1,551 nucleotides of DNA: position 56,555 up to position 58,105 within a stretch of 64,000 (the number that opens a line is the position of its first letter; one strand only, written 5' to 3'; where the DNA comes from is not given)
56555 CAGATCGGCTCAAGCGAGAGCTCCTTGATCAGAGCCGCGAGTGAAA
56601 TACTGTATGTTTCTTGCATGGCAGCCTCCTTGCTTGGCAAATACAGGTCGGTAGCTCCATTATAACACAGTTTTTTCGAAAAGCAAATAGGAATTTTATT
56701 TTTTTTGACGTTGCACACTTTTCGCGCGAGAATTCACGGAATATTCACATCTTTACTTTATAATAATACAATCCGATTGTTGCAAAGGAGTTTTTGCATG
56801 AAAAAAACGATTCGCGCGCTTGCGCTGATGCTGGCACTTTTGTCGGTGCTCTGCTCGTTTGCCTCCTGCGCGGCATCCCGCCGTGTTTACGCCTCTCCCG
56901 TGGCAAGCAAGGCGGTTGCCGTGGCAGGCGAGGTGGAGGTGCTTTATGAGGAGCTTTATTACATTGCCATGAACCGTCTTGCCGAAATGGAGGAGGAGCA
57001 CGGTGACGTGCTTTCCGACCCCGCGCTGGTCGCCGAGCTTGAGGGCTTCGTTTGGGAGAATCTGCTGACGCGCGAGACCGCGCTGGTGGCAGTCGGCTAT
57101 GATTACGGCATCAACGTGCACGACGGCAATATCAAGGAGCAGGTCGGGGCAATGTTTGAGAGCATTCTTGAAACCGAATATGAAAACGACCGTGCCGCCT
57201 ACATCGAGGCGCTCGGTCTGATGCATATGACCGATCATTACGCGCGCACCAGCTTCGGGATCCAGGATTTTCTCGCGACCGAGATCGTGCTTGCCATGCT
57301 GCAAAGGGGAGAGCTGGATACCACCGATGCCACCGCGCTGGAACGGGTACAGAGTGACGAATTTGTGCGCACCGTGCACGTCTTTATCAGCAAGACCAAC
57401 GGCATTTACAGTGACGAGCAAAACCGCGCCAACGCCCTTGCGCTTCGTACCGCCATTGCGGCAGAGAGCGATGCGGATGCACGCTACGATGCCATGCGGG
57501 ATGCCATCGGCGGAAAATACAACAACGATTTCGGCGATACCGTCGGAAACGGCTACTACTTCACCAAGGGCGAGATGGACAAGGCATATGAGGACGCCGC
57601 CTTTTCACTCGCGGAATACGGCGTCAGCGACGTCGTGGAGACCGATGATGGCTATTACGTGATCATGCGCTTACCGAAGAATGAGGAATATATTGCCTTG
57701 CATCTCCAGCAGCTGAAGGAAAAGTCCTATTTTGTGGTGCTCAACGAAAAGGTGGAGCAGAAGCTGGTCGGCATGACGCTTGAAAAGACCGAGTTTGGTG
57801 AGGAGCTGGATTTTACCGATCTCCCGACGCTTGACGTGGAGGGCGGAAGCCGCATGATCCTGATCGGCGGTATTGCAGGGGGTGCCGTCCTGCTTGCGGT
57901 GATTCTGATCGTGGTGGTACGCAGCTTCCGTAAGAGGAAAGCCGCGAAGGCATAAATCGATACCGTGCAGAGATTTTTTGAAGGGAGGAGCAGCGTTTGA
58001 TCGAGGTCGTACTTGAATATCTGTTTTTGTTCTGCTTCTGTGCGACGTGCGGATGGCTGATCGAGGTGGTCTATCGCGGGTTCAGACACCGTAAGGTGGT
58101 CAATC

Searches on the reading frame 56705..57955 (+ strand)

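Call 8: search_protein_families(library=pfam, proteins=[window:56705-57955:+])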
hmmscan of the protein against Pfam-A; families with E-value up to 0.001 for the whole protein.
window:56705-57955:+ (416 aa): 3 families
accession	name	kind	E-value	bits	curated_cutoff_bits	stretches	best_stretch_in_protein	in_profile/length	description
PF13616.12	Rotamase_3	-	2.4e-06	28.5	22.5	1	220-321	15-111/116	PPIC-type PPIASE domain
PF00639.27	Rotamase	-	0.00012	23.4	21.7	1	239-321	13-94/97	PPIC-type PPIASE domain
PF13145.12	Rotamase_2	-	0.00018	22.8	27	1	257-320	47-103/121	PPIC-type PPIASE domain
